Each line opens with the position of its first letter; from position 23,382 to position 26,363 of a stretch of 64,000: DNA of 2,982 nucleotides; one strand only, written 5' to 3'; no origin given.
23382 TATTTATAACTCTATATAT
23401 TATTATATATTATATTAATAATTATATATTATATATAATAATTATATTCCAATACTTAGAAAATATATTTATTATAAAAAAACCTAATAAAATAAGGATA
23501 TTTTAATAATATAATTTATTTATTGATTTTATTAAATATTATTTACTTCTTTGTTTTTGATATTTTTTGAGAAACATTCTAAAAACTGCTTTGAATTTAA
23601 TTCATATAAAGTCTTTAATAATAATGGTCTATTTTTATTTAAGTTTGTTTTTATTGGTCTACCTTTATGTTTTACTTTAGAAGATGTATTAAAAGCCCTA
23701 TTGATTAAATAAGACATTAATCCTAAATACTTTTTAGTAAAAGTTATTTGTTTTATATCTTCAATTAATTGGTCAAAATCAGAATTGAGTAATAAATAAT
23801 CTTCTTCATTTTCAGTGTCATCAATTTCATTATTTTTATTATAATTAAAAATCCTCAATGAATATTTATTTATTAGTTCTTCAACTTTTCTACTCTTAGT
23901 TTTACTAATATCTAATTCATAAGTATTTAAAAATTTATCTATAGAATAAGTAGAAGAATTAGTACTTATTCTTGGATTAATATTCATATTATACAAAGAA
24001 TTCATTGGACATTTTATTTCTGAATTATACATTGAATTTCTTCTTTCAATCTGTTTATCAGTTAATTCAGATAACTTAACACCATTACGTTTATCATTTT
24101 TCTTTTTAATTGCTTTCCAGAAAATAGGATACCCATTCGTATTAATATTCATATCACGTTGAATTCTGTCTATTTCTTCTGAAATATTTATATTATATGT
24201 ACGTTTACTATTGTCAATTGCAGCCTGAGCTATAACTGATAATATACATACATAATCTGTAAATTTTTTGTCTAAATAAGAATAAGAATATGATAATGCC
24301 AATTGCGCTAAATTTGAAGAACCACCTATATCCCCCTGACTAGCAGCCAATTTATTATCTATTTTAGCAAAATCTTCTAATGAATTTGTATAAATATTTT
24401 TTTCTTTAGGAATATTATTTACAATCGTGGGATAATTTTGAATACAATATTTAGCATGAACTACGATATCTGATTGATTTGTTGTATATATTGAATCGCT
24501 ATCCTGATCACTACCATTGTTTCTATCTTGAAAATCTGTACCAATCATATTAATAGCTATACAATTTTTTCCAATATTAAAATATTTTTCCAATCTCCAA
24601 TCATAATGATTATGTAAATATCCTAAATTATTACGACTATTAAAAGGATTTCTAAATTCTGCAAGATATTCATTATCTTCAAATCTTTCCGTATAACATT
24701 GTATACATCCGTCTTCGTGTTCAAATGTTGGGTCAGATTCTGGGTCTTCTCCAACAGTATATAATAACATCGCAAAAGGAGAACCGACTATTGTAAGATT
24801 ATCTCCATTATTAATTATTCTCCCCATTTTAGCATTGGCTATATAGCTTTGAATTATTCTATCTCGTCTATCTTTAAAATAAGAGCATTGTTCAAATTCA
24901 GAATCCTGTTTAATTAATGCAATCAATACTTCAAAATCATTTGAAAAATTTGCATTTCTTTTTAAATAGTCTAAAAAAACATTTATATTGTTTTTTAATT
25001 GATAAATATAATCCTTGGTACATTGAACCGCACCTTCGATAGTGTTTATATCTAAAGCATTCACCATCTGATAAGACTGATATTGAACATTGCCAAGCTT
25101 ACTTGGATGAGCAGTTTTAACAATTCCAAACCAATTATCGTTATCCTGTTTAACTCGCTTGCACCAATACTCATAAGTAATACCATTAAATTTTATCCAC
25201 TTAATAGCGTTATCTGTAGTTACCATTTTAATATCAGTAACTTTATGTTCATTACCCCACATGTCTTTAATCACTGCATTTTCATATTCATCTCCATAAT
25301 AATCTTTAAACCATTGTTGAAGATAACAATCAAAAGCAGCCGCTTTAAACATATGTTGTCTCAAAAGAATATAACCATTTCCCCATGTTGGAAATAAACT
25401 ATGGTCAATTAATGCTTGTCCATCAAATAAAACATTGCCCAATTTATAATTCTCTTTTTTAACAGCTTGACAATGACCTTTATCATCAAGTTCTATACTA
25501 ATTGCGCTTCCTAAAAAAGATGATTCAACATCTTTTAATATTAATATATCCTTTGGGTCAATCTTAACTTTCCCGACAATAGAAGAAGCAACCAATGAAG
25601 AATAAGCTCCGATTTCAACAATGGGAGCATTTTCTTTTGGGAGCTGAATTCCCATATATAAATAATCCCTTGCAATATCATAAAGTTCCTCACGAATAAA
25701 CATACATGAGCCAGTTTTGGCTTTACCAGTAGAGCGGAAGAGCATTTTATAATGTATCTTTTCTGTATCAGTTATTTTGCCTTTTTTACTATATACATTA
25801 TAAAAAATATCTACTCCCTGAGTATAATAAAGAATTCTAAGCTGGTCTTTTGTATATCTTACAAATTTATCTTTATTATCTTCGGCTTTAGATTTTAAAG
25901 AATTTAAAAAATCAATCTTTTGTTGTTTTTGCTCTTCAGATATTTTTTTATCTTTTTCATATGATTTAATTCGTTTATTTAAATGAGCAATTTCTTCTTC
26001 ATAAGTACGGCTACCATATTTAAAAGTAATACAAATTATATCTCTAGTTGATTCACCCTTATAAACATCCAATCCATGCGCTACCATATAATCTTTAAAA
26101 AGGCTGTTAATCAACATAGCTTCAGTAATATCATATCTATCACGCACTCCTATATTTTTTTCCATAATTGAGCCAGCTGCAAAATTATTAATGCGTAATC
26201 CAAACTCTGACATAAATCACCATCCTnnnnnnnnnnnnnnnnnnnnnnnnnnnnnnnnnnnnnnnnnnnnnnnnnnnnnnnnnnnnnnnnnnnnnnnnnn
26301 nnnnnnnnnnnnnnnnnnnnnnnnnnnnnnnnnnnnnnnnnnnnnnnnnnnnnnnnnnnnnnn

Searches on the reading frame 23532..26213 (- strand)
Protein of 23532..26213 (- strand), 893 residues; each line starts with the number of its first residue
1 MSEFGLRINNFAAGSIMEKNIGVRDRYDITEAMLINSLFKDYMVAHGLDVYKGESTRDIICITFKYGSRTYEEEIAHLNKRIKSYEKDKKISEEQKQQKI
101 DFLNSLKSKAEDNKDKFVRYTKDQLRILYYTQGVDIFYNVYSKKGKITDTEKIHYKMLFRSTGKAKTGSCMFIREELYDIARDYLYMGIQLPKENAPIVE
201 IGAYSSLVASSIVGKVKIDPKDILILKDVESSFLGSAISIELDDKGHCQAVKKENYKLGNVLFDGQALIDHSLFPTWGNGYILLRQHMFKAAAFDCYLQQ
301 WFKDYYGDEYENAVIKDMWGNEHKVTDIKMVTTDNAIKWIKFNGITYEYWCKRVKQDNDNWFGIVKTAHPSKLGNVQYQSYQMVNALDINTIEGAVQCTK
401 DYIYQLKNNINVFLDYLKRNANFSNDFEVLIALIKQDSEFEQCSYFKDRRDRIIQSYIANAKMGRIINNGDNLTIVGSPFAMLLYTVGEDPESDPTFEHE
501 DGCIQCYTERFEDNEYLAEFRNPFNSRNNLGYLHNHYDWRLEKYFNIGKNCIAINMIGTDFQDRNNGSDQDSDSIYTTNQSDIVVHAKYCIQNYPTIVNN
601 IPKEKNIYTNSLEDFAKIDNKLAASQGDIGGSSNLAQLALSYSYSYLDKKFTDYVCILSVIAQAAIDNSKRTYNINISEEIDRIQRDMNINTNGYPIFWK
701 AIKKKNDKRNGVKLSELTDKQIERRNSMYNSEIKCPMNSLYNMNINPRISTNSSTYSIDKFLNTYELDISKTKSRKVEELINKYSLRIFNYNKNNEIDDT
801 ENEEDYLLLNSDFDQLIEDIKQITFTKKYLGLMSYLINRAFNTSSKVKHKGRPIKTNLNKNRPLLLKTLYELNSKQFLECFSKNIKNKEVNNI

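Call 7: search_protein_families(library=phrogs, proteins=[window:23532-26213:-], max_evalue=0.001)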
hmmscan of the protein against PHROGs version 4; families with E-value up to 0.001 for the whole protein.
window:23532-26213:- (893 aa): 1 family
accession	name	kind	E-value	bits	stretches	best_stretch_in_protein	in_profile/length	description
phrog_8308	-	unknown function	2.8e-77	262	1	31-876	21-835/847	-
